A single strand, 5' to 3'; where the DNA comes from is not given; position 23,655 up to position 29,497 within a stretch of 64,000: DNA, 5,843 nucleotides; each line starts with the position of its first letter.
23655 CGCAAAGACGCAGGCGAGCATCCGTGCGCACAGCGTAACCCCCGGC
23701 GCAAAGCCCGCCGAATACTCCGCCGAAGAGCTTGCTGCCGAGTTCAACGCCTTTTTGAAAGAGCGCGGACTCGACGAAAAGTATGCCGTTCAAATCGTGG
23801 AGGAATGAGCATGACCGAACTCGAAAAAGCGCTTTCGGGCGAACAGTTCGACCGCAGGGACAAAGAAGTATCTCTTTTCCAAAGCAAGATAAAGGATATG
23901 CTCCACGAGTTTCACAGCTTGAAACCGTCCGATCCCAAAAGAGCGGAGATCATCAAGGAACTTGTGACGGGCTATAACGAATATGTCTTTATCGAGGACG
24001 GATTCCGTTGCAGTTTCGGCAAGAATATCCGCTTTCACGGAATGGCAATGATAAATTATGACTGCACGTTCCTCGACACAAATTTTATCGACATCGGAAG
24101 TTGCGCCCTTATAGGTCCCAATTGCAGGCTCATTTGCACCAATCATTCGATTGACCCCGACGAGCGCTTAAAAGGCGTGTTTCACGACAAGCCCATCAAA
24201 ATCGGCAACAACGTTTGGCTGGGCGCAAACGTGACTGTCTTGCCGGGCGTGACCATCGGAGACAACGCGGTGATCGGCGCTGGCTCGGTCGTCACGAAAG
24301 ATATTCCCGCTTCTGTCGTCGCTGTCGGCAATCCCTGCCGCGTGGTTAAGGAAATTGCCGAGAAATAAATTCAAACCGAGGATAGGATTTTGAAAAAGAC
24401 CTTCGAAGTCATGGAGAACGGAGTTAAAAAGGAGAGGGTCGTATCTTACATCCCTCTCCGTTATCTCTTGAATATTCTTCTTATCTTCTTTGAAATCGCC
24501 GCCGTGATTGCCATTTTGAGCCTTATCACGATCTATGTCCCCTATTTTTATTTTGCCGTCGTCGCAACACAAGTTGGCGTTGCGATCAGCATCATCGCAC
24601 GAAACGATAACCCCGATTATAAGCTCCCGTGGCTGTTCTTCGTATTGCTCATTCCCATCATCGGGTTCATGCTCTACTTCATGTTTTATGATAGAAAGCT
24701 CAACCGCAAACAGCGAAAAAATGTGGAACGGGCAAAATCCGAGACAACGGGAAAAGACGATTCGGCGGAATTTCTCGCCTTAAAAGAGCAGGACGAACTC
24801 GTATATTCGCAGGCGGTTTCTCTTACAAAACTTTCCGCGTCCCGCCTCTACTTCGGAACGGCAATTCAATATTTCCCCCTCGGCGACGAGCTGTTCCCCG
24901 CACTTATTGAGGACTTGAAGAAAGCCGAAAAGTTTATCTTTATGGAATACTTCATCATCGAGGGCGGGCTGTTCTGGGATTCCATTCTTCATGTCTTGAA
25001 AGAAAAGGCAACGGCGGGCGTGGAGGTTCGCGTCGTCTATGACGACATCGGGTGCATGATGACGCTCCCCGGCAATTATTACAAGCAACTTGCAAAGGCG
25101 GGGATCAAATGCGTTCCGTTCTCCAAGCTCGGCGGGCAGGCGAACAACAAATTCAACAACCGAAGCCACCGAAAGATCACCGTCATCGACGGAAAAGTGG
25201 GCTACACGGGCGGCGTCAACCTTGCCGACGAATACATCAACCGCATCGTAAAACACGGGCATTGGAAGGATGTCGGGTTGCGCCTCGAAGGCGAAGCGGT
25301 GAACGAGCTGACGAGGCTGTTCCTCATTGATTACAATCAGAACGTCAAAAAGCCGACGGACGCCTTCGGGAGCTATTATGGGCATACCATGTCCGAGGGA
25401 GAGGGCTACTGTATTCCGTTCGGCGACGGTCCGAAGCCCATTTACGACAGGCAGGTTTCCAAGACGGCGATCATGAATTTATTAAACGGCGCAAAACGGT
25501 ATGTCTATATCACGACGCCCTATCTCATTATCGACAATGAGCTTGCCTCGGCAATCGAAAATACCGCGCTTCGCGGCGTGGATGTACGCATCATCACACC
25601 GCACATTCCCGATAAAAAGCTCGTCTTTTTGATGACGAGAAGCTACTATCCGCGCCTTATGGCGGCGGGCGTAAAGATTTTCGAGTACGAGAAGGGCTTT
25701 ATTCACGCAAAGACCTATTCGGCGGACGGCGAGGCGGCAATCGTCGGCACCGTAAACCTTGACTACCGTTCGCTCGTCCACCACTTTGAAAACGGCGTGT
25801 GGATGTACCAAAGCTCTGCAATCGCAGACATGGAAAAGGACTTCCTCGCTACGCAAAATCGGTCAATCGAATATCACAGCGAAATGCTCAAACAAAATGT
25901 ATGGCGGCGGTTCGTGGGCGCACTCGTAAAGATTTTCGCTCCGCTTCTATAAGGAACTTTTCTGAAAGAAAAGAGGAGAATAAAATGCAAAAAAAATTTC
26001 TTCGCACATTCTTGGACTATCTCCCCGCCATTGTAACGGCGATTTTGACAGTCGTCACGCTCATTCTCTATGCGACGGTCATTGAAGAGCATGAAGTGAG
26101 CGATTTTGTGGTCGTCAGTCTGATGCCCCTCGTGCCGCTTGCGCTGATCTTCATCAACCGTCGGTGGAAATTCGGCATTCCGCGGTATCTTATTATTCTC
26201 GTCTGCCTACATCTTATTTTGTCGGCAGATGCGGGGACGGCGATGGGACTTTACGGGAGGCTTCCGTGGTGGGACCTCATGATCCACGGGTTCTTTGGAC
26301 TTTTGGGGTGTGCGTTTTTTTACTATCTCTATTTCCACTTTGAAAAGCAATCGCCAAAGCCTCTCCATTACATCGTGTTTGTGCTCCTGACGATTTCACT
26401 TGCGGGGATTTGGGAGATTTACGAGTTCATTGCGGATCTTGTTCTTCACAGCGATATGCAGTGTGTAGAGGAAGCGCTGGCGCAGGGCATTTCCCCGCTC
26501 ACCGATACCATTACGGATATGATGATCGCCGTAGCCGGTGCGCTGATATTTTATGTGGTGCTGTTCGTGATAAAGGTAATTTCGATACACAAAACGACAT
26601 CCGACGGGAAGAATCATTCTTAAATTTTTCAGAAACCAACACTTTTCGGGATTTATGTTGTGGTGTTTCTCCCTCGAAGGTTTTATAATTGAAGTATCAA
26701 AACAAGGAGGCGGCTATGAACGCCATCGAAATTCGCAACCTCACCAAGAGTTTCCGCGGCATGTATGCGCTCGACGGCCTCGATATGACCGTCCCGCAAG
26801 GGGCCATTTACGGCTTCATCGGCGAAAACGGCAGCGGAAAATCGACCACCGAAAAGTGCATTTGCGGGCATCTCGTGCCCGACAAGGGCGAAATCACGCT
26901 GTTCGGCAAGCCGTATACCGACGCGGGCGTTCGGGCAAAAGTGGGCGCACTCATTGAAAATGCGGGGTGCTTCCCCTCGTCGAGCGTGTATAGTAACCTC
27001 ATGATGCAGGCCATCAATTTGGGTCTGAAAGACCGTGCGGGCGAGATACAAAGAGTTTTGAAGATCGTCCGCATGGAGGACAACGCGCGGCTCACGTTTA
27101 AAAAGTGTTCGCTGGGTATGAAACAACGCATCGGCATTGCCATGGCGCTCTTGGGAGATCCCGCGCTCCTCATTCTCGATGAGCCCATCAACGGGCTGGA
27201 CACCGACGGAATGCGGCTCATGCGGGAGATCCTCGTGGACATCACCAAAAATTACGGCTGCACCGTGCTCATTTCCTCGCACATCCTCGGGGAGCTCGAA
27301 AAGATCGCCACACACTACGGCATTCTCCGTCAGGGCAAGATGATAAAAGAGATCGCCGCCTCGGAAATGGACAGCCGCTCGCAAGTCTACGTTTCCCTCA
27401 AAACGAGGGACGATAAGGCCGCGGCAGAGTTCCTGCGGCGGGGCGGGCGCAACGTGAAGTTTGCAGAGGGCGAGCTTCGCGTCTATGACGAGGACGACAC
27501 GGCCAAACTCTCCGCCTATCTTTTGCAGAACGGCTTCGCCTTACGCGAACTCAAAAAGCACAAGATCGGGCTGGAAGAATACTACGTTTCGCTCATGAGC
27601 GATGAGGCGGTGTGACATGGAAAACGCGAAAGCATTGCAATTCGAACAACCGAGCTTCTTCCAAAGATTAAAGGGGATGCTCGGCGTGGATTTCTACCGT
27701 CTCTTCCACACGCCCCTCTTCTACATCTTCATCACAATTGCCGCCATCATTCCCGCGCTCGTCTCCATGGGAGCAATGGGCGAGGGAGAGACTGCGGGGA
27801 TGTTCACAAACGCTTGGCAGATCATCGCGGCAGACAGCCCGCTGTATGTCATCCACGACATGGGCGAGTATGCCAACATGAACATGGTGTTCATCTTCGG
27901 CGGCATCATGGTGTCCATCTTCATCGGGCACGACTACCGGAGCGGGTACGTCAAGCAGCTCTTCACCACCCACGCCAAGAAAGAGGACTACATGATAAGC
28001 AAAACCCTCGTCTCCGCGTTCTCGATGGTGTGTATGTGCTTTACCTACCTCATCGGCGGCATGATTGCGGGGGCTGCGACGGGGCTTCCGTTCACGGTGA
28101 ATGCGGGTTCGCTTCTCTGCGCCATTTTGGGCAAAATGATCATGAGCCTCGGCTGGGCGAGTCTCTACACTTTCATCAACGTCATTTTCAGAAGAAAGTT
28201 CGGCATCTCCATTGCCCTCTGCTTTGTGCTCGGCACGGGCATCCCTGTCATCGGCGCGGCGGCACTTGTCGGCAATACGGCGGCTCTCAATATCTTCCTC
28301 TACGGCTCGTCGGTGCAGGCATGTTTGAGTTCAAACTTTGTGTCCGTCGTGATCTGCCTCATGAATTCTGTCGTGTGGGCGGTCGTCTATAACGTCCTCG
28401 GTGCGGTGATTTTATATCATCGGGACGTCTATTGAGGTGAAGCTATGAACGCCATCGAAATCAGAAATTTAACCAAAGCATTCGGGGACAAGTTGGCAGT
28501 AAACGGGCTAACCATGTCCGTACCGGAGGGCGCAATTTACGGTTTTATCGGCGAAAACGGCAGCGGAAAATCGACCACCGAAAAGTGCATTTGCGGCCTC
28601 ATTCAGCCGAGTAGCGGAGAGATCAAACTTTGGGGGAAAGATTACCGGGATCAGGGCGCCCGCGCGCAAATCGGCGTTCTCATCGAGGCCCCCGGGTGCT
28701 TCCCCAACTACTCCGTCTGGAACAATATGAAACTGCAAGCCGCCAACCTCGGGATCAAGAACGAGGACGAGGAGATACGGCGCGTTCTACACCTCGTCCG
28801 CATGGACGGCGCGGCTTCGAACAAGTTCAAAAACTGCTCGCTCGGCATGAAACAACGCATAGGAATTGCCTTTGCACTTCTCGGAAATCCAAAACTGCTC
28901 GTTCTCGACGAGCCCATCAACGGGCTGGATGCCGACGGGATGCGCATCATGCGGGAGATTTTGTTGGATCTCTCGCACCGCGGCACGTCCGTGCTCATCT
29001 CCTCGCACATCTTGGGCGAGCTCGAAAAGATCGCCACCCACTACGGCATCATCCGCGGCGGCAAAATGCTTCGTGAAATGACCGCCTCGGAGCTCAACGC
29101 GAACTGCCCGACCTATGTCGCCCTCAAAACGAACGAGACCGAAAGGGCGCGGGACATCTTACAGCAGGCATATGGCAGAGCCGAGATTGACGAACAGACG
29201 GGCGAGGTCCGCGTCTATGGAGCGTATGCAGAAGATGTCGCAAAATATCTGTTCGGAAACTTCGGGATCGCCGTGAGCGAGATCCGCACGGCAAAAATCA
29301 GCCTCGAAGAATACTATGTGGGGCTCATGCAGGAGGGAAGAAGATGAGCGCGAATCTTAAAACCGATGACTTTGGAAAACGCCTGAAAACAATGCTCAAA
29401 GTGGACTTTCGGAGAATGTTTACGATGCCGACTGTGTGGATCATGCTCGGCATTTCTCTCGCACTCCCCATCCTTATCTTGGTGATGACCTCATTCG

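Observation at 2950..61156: Hyper-abundant word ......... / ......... (extended YACC-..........-S) in 3' UTRs and, always in one reading frame, inside unrelated genes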

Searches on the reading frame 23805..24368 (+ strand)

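Call 32: search_protein_families(library=pfam, proteins=[window:23805-24368:+])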
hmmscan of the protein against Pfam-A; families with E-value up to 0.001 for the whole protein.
window:23805-24368:+ (187 aa): 3 families
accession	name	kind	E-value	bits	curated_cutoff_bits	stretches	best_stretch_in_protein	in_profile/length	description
PF00132.30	Hexapep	-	1.3e-14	53.5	27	1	131-165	2-36/36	Bacterial transferase hexapeptide (six repeats)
PF14602.12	Hexapep_2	-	3.4e-12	46.3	27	1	130-165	1-34/34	Hexapeptide repeat of succinyl-transferase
PF12464.13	Mac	-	0.0003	21.4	22.1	1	8-54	1-49/53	Maltose acetyltransferase hexapeptide capping motif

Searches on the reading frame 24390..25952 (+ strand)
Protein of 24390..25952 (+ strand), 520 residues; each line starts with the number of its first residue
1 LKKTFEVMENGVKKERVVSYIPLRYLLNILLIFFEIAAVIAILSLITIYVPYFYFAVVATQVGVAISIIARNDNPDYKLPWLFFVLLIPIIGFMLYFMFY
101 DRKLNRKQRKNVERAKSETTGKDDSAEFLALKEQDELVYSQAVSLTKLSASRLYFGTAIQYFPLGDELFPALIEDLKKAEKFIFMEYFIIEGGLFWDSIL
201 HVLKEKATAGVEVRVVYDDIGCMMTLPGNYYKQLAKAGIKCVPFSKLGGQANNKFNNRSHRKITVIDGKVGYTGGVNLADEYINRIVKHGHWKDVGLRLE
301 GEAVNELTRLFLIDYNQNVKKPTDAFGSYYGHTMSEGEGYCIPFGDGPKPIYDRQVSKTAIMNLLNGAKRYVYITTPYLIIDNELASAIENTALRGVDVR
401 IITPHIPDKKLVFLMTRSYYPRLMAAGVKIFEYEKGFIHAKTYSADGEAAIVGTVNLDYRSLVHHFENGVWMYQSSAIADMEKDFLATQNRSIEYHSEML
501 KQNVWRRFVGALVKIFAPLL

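Call 10: search_protein_families(library=pfam, proteins=[window:24390-25952:+])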
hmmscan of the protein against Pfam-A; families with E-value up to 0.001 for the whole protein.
window:24390-25952:+ (520 aa): 3 families
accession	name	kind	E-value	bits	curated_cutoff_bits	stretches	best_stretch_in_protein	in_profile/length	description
PF13091.12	PLDc_2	-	4.3e-41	140.3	27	2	362-485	2-128/132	PLD-like domain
PF00614.28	PLDc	-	4e-11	42.9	21.9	1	256-282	2-28/28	Phospholipase D Active site motif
PF13396.11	PLDc_N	-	8.9e-09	35.6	23.3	1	64-99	6-40/42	Phospholipase_D-nuclease N-terminal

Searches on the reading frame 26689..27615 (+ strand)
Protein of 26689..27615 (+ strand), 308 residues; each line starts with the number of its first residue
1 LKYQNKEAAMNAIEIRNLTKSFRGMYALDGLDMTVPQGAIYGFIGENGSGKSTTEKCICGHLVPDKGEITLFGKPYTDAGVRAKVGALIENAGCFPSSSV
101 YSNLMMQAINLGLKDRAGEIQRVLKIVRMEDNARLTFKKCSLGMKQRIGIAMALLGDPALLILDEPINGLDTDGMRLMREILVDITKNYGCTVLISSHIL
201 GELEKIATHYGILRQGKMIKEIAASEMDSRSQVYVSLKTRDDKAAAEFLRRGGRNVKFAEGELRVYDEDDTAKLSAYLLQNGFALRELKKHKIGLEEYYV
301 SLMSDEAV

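Call 32: search_protein_families(library=pfam, proteins=[window:26689-27615:+])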
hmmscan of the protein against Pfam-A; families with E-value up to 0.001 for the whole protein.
window:26689-27615:+ (308 aa): 2 families
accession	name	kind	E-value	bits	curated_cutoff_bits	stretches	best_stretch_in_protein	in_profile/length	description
PF00005.33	ABC_tran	-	9.4e-29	101.2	25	1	28-168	1-137/137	ABC transporter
PF13304.12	AAA_21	-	5.9e-11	43.4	27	1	130-202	228-302/304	AAA domain, putative AbiEii toxin, Type IV TA system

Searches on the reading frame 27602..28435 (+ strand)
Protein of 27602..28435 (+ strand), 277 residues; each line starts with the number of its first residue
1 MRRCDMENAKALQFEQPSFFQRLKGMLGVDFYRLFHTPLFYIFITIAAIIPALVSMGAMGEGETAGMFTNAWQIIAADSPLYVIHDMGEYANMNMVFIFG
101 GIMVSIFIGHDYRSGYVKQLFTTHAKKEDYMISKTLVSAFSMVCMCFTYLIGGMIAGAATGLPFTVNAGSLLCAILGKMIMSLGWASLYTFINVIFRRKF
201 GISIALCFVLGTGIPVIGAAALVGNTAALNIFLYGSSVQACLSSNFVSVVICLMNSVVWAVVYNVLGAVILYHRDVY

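Call 33: search_protein_families(library=pfam, proteins=[window:27602-28435:+])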
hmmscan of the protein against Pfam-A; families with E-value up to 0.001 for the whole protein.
window:27602-28435:+ (277 aa): 2 families
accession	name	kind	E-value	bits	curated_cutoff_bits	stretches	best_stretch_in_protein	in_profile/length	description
PF12730.13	ABC2_membrane_4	-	3e-07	31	27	1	31-211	6-176/179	ABC-2 family transporter protein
PF12698.13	ABC2_membrane_3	-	0.00033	20.3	31.6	1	95-223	171-292/347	ABC-2 family transporter protein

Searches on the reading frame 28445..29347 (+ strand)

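Call 10: search_protein_families(library=pfam, proteins=[window:28445-29347:+])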
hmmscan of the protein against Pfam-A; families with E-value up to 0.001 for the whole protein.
window:28445-29347:+ (300 aa): 2 families
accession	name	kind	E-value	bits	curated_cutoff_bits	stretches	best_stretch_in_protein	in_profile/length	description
PF00005.33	ABC_tran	-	1.4e-30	107.2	25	1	20-159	2-137/137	ABC transporter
PF13304.12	AAA_21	-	7.9e-10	39.7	27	1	130-192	237-302/304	AAA domain, putative AbiEii toxin, Type IV TA system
